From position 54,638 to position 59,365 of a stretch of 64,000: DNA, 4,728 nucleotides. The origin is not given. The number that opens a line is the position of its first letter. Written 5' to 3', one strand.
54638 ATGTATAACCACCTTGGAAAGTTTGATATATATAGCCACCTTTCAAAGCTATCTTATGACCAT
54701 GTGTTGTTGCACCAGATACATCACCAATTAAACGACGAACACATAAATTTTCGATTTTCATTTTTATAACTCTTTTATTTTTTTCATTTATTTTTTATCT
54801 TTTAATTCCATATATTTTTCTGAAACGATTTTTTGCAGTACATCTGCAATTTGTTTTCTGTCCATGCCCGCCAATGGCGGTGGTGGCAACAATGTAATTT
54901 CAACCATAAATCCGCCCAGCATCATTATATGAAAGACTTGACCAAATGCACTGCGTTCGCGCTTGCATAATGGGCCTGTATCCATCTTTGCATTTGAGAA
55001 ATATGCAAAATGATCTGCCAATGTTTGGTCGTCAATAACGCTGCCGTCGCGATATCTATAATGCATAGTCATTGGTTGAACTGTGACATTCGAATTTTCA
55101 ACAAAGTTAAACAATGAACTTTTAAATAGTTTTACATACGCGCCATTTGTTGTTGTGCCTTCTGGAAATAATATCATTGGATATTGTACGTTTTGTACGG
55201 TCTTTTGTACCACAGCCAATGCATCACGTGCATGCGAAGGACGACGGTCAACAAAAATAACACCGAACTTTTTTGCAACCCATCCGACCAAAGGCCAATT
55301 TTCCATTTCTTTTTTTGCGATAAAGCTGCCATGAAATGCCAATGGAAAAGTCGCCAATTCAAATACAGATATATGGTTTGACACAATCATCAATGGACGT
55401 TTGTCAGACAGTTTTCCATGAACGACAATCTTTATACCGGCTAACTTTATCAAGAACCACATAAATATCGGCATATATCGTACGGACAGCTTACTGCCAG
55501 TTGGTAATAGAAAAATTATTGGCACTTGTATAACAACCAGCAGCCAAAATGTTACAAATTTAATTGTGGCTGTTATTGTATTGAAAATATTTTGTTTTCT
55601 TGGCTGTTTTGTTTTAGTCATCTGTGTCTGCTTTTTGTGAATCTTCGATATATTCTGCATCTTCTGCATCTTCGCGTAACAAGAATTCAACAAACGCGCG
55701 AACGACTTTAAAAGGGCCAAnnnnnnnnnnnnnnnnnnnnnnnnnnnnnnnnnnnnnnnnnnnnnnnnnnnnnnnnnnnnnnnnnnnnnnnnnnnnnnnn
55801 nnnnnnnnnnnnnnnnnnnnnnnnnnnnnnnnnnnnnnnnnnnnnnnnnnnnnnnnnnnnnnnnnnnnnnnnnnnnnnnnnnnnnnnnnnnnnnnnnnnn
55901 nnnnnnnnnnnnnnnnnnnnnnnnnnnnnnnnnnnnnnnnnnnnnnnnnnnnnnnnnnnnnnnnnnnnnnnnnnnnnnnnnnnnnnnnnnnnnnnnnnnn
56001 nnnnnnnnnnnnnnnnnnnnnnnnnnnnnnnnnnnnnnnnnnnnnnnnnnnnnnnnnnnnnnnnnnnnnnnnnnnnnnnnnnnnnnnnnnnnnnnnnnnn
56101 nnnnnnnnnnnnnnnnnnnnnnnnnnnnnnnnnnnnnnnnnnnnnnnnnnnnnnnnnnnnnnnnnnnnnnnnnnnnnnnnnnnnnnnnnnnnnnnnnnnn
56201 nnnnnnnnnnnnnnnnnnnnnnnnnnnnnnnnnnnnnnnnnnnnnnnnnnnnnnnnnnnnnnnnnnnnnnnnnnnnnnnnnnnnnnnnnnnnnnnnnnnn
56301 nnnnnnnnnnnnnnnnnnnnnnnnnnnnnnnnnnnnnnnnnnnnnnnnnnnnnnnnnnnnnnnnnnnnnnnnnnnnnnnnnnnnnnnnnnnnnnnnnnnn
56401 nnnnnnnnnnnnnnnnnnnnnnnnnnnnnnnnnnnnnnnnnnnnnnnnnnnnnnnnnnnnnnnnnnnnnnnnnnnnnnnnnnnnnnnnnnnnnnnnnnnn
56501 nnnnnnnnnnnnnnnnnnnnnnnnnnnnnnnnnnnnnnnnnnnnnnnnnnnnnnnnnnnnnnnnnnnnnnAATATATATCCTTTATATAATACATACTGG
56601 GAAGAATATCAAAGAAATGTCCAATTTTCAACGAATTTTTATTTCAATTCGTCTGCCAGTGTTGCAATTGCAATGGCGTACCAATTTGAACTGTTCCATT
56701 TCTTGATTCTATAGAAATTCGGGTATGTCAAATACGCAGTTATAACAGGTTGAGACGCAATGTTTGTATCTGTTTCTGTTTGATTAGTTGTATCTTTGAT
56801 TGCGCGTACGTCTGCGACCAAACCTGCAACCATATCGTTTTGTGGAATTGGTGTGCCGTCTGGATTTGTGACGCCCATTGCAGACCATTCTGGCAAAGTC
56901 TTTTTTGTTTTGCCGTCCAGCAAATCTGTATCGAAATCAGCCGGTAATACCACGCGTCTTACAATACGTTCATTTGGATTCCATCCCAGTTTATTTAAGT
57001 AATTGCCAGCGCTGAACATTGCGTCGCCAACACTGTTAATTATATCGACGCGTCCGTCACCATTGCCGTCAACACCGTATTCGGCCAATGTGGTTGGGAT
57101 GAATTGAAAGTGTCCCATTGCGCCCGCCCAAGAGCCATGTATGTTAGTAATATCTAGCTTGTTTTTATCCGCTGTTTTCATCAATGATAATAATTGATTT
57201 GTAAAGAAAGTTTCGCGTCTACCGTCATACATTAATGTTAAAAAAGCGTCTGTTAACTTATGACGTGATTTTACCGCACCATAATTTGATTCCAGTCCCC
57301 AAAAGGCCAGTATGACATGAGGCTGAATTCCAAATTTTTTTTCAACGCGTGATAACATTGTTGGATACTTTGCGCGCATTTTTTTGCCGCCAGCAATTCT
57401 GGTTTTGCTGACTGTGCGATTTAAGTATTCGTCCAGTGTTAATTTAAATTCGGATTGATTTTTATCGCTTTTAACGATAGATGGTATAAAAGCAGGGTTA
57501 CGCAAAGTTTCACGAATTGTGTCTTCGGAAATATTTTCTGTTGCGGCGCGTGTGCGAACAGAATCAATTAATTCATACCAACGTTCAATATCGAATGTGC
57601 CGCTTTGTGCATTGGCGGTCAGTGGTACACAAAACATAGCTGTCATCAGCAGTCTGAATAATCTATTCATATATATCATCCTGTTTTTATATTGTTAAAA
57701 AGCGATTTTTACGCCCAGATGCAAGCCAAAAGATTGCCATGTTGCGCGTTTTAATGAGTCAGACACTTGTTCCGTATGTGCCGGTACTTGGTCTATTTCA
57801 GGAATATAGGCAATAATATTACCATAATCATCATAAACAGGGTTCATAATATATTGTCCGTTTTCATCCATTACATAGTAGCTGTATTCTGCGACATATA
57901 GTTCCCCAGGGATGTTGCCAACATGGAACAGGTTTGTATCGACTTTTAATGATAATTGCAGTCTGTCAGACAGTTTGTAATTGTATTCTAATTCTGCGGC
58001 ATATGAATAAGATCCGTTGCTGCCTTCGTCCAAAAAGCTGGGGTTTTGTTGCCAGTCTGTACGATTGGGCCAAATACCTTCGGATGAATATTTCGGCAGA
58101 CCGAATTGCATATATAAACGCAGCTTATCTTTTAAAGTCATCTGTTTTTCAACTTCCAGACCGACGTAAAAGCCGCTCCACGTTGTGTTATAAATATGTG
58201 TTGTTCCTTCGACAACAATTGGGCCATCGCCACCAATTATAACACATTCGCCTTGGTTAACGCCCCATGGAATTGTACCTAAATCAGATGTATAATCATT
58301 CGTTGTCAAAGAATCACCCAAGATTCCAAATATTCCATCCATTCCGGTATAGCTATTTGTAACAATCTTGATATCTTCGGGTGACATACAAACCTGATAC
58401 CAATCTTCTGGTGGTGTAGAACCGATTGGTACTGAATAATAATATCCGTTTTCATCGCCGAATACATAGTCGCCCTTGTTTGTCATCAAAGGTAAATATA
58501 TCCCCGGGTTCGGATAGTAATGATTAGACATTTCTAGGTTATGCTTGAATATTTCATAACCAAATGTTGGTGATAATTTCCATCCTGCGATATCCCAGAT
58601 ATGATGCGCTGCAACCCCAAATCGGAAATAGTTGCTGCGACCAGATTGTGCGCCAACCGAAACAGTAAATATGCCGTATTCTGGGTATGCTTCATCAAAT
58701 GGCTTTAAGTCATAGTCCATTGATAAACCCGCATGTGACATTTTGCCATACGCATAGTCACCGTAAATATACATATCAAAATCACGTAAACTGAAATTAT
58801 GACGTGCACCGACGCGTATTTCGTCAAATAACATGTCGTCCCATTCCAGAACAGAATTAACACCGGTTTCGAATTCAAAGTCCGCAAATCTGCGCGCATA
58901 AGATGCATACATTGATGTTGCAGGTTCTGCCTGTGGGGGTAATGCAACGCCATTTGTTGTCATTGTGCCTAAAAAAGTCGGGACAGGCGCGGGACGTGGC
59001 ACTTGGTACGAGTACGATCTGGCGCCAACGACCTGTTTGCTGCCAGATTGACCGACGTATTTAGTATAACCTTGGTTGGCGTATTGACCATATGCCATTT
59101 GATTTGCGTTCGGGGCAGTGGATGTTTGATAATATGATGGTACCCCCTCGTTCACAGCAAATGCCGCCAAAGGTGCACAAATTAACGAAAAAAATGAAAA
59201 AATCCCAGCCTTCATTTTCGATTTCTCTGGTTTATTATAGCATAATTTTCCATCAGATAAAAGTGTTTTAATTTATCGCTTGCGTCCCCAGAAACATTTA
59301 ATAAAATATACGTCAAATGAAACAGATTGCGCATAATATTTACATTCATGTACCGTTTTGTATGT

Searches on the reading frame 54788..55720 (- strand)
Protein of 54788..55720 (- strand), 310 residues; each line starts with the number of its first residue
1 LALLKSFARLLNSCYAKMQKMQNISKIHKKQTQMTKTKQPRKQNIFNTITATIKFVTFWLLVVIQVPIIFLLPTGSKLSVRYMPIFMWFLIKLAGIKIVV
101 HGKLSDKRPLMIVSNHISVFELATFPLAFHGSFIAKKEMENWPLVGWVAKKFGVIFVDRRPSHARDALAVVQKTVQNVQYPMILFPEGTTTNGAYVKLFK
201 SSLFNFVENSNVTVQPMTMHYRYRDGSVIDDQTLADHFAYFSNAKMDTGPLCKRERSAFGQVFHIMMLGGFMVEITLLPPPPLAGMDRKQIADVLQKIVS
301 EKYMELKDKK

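Call 23: search_protein_families(library=pfam, proteins=[window:54788-55720:-], max_evalue=0.001)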
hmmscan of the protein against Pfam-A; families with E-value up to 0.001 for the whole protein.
window:54788-55720:- (310 aa): 1 family
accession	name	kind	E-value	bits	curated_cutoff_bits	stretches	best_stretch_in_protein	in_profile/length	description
PF01553.26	Acyltransferase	-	3.4e-20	72.6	23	1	98-219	2-131/132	Acyltransferase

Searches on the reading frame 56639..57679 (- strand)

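Call 23: search_protein_families(library=pfam, proteins=[window:56639-57679:-], max_evalue=0.001)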
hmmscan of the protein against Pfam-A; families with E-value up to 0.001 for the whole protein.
window:56639-57679:- (346 aa): 1 family
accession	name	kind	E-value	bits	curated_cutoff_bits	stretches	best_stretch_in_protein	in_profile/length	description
PF13406.11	SLT_2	-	6.2e-89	298.5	24.3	1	37-343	5-292/292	Transglycosylase SLT domain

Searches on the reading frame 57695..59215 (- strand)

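Call 23: search_protein_families(library=pfam, proteins=[window:57695-59215:-], max_evalue=0.001)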
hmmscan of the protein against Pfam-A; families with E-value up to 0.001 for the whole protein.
window:57695-59215:- (506 aa): 1 family
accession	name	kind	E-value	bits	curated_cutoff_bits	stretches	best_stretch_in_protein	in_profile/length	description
PF17251.8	Pom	-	4.5e-09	36.5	22.4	1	332-430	147-243/285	Protochlamydia outer membrane protein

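Call 62: search_protein_families(library=ncbifam, proteins=[window:57695-59215:-], max_evalue=0.001)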
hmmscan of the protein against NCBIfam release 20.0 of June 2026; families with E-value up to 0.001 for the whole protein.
window:57695-59215:- (506 aa): 0 families
